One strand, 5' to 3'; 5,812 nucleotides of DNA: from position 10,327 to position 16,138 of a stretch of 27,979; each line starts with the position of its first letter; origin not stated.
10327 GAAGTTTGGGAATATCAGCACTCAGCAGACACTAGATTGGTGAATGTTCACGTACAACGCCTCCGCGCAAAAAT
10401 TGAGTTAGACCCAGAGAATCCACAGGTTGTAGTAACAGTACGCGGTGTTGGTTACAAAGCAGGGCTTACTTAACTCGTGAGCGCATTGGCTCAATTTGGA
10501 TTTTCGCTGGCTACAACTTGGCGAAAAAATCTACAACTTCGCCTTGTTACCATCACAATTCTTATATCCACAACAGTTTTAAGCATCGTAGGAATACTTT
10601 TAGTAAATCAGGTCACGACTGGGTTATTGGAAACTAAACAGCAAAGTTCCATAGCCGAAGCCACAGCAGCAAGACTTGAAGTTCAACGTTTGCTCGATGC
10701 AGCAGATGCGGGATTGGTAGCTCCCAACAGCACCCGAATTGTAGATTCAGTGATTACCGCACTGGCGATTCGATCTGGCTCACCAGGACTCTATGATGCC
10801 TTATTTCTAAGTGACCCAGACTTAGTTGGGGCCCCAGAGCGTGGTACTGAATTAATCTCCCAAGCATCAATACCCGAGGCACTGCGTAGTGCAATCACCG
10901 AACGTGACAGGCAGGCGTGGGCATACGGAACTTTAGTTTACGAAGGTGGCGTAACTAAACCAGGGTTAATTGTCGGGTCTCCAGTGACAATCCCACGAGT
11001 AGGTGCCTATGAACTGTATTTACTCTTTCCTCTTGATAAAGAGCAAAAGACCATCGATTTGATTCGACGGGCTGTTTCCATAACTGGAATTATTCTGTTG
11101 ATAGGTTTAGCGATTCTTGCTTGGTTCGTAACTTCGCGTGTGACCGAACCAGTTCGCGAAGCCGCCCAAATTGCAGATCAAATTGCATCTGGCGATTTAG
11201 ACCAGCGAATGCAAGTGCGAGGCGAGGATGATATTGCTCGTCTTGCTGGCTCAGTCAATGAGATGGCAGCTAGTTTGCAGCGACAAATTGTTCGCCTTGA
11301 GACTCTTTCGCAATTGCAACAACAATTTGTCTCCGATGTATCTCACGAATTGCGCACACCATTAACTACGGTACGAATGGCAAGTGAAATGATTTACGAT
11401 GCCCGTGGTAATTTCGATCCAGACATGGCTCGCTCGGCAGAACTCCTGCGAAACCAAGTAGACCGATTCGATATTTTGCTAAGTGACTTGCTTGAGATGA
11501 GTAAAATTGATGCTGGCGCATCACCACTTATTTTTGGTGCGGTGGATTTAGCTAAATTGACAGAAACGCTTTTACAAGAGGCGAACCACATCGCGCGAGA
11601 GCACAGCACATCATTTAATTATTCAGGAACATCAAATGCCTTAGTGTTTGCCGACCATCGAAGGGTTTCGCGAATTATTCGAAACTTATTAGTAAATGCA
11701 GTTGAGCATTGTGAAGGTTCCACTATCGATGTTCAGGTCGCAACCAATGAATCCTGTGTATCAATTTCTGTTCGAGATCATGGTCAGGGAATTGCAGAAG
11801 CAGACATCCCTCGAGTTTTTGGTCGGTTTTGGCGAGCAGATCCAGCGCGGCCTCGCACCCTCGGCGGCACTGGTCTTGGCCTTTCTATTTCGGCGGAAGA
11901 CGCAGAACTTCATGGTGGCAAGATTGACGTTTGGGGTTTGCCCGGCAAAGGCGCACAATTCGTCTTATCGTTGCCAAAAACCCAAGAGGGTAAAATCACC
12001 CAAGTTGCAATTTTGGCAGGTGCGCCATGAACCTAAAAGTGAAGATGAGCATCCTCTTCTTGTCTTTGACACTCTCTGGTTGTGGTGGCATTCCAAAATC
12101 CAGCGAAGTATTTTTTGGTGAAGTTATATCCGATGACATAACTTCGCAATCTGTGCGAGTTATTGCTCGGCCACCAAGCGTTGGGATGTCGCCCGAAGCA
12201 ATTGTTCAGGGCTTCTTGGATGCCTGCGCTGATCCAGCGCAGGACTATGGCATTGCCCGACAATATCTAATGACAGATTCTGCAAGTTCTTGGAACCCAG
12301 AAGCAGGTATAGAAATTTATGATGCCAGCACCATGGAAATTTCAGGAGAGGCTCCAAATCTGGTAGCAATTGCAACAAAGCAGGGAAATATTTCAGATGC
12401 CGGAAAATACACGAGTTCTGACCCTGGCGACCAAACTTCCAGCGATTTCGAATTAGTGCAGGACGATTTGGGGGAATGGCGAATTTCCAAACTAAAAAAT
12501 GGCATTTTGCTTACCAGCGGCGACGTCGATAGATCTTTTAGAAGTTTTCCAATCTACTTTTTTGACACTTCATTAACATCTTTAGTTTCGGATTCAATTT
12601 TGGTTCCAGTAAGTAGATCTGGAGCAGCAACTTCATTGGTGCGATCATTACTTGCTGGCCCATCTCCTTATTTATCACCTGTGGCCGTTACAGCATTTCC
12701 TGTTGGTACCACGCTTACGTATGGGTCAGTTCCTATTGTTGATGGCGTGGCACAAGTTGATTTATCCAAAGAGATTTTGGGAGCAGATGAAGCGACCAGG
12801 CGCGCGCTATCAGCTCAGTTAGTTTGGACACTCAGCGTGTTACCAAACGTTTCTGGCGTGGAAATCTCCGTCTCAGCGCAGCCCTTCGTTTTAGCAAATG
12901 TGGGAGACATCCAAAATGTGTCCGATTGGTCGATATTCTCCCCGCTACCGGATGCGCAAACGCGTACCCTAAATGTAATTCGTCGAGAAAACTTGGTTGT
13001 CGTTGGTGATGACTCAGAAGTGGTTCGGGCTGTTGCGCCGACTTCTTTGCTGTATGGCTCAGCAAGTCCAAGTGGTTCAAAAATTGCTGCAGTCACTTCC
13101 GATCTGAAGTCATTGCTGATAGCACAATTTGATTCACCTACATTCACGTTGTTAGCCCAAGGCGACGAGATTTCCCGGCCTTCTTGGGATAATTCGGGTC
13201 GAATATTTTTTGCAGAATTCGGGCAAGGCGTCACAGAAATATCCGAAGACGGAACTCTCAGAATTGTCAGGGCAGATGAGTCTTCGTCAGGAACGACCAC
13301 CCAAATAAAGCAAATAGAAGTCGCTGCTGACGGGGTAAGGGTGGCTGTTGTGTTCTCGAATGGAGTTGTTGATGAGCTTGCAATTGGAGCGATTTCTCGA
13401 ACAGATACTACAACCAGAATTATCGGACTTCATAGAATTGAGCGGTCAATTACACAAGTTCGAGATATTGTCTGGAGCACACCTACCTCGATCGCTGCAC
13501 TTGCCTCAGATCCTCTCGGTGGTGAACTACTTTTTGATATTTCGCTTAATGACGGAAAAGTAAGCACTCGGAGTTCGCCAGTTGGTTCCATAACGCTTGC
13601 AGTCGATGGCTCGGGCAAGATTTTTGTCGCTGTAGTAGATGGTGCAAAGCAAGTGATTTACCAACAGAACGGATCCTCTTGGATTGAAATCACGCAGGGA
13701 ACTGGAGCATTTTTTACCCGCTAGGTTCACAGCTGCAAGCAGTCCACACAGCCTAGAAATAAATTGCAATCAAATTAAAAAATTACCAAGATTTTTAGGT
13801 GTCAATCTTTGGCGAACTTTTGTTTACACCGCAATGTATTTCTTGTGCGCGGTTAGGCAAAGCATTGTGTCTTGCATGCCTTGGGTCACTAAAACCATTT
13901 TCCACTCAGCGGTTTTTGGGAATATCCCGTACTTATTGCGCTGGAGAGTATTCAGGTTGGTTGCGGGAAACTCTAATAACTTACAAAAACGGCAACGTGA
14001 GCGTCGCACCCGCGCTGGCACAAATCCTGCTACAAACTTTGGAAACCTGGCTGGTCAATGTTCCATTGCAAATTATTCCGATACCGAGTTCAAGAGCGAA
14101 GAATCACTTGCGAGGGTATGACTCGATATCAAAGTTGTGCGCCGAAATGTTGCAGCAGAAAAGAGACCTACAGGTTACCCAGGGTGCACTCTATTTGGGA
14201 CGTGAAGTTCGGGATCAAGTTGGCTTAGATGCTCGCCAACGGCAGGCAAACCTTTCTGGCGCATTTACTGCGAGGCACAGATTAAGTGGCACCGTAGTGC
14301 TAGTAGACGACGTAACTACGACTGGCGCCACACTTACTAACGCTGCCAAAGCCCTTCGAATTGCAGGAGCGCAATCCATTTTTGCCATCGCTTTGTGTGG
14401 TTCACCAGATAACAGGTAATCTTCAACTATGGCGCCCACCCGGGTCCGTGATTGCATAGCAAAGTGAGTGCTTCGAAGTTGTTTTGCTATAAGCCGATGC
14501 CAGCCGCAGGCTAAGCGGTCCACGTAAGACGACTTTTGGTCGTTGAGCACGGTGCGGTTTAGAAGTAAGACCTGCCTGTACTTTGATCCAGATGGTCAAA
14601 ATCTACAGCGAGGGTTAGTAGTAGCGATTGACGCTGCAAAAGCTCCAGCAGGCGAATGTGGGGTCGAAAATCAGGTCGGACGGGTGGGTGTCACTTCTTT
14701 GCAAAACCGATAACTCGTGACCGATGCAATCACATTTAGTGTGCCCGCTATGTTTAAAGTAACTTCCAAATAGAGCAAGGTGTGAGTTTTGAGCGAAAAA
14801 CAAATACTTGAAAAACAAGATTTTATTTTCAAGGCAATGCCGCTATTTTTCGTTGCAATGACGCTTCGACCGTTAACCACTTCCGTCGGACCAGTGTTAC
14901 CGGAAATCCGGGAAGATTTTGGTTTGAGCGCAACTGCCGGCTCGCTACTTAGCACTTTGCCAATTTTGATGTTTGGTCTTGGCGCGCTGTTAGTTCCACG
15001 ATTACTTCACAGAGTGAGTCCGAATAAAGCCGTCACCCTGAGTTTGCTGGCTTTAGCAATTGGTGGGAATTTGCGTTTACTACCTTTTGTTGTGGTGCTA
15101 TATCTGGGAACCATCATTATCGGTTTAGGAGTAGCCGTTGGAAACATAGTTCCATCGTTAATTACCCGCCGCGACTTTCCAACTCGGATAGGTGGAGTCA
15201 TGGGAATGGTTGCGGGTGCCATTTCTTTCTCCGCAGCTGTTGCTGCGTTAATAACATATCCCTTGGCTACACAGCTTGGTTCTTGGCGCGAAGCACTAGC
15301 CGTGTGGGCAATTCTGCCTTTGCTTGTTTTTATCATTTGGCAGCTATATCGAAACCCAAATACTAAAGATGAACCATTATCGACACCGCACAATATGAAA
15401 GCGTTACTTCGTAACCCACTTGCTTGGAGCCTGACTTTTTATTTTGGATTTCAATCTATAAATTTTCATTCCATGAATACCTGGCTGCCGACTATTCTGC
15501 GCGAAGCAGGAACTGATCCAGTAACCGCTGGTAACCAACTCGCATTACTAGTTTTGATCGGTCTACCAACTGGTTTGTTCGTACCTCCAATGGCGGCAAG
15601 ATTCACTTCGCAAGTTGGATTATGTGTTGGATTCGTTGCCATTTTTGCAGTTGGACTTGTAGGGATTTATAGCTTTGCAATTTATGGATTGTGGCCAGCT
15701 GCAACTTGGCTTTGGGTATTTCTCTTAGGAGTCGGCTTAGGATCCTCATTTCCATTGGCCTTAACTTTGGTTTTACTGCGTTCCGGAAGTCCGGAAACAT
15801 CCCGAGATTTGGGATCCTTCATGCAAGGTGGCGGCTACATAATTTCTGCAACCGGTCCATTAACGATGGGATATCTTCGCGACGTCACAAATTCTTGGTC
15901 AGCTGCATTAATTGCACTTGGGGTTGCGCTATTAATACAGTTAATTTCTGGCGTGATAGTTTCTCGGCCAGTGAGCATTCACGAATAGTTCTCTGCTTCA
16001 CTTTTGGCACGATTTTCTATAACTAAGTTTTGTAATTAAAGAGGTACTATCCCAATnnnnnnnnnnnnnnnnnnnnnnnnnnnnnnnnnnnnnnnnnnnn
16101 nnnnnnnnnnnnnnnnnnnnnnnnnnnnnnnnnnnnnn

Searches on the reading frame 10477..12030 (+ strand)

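Call 4: search_protein_families(library=pfam, proteins=[window:10477-12030:+])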
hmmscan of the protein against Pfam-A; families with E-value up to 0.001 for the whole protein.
window:10477-12030:+ (517 aa): 3 families
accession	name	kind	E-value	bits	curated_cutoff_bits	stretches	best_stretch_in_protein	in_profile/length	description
PF02518.31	HATPase_c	-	4.8e-25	88.6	26.4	1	393-502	2-110/111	Histidine kinase-, DNA gyrase B-, and HSP90-like ATPase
PF00512.31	HisKA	-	2.1e-15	56.9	26.9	1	281-347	2-66/66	His Kinase A (phospho-acceptor) domain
PF00672.30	HAMP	-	4.9e-13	49.6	25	1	217-268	1-52/53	HAMP domain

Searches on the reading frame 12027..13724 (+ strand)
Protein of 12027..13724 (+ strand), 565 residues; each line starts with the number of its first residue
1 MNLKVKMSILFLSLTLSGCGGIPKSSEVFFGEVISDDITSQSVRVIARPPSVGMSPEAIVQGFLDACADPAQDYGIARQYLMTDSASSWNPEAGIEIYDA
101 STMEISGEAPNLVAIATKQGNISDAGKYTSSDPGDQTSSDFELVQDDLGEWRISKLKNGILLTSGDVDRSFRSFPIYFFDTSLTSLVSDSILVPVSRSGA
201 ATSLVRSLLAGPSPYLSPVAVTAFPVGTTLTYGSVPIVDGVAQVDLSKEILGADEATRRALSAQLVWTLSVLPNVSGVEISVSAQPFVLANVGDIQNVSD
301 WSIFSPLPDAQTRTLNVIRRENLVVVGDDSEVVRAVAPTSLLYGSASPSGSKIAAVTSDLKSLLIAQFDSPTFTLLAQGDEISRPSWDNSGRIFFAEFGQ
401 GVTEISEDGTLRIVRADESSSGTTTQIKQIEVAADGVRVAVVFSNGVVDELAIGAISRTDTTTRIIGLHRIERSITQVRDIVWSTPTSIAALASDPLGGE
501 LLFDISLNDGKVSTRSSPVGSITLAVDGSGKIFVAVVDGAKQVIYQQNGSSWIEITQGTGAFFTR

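Call 4: search_protein_families(library=pfam, proteins=[window:12027-13724:+])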
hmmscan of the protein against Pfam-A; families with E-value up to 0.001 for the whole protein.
window:12027-13724:+ (565 aa): 2 families
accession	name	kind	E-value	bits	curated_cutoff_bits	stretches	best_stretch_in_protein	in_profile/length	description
PF10647.15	Gmad1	-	1.8e-20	74.3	20.5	1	344-560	28-244/251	Lipoprotein LpqB beta-propeller domain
PF10646.14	Germane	-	2.1e-15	57.8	23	1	175-282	1-111/117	Sporulation and spore germination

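Call 32: find_related_loci(query=window:12027-13724:+, collection=genome_contigs, flank=3000)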
Query window:12027-13724:+ (565 aa) in genome_contigs; peptide patterns used: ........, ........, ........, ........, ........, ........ (x = any residue, [..] = any of these).
144 stretches matched a pattern; 3 encode a relative of the query (tblastn E <= 1e-3); 3 distinct loci.
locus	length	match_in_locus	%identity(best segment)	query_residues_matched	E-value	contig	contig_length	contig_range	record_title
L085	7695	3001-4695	79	1-565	0e+0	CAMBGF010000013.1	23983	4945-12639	MAG: Bifidobacterium breve isolate TrE-25oct19-270 genome assembly, contig: TrE-25oct19-C2007, whole genome shotgun sequ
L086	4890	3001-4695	74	1-565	0e+0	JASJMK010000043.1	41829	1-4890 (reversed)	MAG: Actinomycetes bacterium isolate ChBW.bin.33 ChBW_k141_133721, whole genome shotgun sequence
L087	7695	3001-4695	59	3-565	0e+0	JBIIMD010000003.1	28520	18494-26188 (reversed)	MAG: Candidatus Nanopelagicales bacterium isolate ME2002-06-05pf_3300043568_group1_bin45 Rohwer_bin376_scaffold_516_c1,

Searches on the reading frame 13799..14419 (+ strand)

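Call 4: search_protein_families(library=pfam, proteins=[window:13799-14419:+])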
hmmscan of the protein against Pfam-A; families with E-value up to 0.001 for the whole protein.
window:13799-14419:+ (206 aa): 1 family
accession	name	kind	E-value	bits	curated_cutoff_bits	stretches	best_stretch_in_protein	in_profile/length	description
PF00156.33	Pribosyltran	-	2.2e-07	30.8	26.3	1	164-203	88-127/158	Phosphoribosyl transferase domain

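Call 50: search_protein_families(library=ncbifam, proteins=[window:13799-14419:+])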
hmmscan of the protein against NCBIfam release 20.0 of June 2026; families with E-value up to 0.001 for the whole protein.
window:13799-14419:+ (206 aa): 12 families
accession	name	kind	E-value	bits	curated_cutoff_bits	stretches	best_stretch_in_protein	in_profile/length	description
TIGR00201.1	comF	subfamily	7.8e-22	78.1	233.55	1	13-200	1-189/190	ComF family protein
NF008616.0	PRK11595.1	equivalog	7.9e-19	68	304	1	11-200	38-224/227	DNA utilization protein GntX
TIGR01251.1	ribP_PPkin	subfamily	8.6e-07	28.2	113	1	164-199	210-246/309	ribose-phosphate diphosphokinase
NF002320.0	PRK01259.1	subfamily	5e-06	26.1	297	1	165-198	216-249/316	ribose-phosphate diphosphokinase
NF005537.0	PRK07199.1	subfamily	5.3e-06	25.7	322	1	163-198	211-246/301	ribose-phosphate diphosphokinase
NF002095.0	PRK00934.1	equivalog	3.9e-05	23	296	1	165-199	207-241/287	ribose-phosphate diphosphokinase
NF002620.0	PRK02277.1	subfamily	0.00011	21.9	115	1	144-199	124-177/201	orotate phosphoribosyltransferase-like protein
NF002686.0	PRK02458.1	equivalog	0.00012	21.7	506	1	165-200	220-255/323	ribose-phosphate diphosphokinase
NF002758.0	PRK02812.1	equivalog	0.00017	20.9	518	1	144-198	210-265/330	ribose-phosphate pyrophosphokinase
TIGR00336.1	pyrE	equivalog_domain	0.00018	21.4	106.8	1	165-193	110-138/173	orotate phosphoribosyltransferase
NF003549.0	PRK05205.1-5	equivalog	0.00045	19.7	138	1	105-191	43-127/182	bifunctional pyr operon transcriptional regulator/uracil phosphoribosyltransferase PyrR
NF003428.0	PRK04923.1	equivalog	0.00086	18.5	536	0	143-196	196-250/319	ribose-phosphate diphosphokinase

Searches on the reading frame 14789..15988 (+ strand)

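Call 4: search_protein_families(library=pfam, proteins=[window:14789-15988:+])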
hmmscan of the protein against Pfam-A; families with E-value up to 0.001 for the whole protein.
window:14789-15988:+ (399 aa): 1 family
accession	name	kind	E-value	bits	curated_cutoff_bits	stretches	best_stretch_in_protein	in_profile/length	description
PF07690.21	MFS_1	-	4.1e-27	95.4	33.4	1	20-336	2-327/347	Major Facilitator Superfamily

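Call 50: search_protein_families(library=ncbifam, proteins=[window:14789-15988:+])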
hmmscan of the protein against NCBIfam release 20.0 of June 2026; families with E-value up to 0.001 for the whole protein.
window:14789-15988:+ (399 aa): 6 families
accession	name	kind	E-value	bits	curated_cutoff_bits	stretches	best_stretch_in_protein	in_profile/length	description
TIGR00896.1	CynX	subfamily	2.7e-86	289.9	406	1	19-371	5-353/355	CynX/NimT family MFS transporter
NF007256.0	PRK09705.1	subfamily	2e-55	188.4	312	1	12-372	7-361/393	cyanate transporter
TIGR00893.1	2A0114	subfamily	3.1e-08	33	395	1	38-387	18-394/399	D-galactonate transporter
TIGR00710.1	efflux_Bcr_CflA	subfamily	3e-07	30.2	200.9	1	26-326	16-323/385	Bcr/CflA family efflux MFS transporter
TIGR00881.1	2A0104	subfamily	3.1e-06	26.5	407.75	1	36-192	17-176/379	phosphoglycerate transporter protein PgtP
NF049980.1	SfMCT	equivalog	1.1e-05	24.3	320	1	40-378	28-376/378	L-lactate MFS transporter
